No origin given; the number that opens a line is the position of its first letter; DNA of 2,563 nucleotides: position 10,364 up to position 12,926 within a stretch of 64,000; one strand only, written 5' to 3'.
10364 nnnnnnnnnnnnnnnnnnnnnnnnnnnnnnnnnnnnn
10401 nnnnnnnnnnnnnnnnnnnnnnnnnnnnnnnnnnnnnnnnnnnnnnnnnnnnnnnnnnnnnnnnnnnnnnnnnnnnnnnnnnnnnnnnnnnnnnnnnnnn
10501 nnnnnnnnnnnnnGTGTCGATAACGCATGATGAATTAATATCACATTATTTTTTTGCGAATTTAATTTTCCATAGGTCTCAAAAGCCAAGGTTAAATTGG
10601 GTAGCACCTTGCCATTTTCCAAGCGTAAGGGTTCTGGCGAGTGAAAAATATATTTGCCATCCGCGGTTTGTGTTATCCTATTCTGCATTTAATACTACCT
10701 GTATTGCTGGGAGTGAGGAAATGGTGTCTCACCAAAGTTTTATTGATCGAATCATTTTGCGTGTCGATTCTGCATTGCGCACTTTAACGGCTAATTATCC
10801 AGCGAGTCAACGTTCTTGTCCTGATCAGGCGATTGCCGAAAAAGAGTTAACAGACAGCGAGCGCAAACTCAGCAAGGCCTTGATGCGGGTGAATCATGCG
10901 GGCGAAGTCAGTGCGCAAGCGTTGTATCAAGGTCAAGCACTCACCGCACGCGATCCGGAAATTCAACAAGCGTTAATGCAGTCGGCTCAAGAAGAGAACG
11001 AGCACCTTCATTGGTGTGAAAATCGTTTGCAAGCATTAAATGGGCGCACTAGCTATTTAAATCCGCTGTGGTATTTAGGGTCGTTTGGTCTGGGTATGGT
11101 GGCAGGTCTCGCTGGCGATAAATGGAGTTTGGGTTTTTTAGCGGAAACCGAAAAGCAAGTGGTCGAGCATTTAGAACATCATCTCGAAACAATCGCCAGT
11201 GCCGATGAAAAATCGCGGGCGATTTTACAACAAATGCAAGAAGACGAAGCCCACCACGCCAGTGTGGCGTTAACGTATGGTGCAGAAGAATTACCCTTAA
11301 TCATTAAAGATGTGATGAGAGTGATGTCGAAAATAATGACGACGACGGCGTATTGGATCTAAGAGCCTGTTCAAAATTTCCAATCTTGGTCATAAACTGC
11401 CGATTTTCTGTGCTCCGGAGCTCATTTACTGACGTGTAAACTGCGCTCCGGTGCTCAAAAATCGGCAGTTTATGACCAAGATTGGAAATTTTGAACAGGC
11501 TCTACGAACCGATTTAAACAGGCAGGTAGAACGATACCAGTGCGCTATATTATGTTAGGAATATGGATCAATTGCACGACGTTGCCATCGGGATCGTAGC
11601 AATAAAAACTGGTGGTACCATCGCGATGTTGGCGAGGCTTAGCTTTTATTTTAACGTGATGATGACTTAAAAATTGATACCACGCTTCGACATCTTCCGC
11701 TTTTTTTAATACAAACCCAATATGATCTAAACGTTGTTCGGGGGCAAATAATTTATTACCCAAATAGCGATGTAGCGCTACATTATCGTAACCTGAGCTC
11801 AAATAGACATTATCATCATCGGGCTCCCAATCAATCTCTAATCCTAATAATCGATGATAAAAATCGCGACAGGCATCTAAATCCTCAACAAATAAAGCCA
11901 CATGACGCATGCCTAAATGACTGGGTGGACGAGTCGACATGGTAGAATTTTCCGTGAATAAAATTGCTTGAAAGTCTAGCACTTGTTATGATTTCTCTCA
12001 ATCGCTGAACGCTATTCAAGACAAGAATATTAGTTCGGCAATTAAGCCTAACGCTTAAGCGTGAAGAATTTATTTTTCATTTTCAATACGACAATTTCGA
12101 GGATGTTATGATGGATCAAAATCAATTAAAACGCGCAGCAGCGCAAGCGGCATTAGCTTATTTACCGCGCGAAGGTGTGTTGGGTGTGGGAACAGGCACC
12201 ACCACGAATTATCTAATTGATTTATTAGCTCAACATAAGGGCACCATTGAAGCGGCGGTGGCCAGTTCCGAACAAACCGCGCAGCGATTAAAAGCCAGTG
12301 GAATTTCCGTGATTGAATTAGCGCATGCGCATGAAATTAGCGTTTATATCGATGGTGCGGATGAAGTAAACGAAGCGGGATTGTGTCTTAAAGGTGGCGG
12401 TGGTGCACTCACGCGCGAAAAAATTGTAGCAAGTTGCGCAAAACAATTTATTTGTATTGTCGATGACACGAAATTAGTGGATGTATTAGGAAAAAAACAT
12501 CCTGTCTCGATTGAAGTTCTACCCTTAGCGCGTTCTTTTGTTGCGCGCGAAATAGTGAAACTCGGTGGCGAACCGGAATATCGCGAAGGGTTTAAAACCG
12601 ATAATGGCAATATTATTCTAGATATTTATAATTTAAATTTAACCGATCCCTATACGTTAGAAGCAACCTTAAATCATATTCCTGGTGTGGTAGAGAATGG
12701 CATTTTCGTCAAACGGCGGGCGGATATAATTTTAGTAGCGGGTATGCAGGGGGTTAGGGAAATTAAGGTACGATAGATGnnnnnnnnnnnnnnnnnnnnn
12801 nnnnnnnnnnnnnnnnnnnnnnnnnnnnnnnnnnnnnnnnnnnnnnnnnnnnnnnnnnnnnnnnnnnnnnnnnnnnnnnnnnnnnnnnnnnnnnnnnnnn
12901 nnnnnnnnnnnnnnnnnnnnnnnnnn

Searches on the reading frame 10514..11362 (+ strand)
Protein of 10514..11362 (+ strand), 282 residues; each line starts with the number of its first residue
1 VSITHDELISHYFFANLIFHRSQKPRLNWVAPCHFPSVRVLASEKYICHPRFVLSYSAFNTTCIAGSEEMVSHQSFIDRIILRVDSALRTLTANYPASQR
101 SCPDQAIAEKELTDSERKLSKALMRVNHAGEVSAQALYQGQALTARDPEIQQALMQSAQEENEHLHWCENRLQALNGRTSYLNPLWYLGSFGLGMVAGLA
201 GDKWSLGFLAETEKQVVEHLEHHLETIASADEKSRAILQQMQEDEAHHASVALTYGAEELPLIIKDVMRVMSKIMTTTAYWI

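Call 35: search_protein_families(library=pfam, proteins=[window:10514-11362:+], max_evalue=0.001)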
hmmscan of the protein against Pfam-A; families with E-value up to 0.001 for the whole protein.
window:10514-11362:+ (282 aa): 2 families
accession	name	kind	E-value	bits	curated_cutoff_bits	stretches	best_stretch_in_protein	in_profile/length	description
PF03232.19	COQ7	-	4.5e-47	160.3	23.5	1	120-279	3-169/169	Ubiquinone biosynthesis protein COQ7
PF02915.23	Rubrerythrin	-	1.1e-05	26.2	22.8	1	127-251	6-132/137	Rubrerythrin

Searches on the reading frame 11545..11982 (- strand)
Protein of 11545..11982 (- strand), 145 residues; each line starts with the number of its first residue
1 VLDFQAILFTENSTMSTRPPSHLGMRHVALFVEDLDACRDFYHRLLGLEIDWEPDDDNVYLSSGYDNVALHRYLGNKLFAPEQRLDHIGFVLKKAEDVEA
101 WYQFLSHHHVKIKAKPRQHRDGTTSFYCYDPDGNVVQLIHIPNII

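Call 40: search_protein_families(library=pfam, proteins=[window:11545-11982:-], max_evalue=0.001)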
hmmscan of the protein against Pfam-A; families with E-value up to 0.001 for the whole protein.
window:11545-11982:- (145 aa): 5 families
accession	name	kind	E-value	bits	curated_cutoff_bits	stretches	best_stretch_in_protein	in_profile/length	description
PF00903.31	Glyoxalase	-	2e-19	70.6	20.6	1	25-138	2-121/121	Glyoxalase/Bleomycin resistance protein/Dioxygenase superfamily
PF12681.13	Glyoxalase_2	-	1.1e-07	32.2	30.1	1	26-137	2-112/118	Glyoxalase-like domain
PF22677.2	Ble-like_N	-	3.8e-05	23.8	24.5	1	27-59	4-36/41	Bleomycin resistance protein-like N-terminal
PF18029.7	Glyoxalase_6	-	0.00042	21.4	23.6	1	29-138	3-105/106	Glyoxalase-like domain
PF13669.12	Glyoxalase_4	-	0.00061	20.5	27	0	26-123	1-105/109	Glyoxalase/Bleomycin resistance protein/Dioxygenase superfamily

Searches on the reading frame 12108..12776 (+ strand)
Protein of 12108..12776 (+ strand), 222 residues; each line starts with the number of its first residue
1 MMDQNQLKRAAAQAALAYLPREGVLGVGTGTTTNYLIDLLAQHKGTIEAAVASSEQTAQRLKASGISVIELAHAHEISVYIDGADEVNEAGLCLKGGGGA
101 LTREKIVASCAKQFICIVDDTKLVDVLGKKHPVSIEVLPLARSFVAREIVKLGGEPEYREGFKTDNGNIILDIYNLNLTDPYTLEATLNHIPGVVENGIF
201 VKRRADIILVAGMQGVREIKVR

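Call 35: search_protein_families(library=pfam, proteins=[window:12108-12776:+], max_evalue=0.001)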
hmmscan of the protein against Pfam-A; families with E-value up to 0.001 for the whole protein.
window:12108-12776:+ (222 aa): 2 families
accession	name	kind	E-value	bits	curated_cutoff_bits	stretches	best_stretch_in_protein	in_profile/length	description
PF06026.20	Rib_5-P_isom_A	-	6e-56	189.2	26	1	50-214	2-172/173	Ribose 5-phosphate isomerase A (phosphoriboisomerase A)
PF00455.28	DeoRC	-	0.00031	21.2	31.8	0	5-69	3-66/160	DeoR C terminal sensor domain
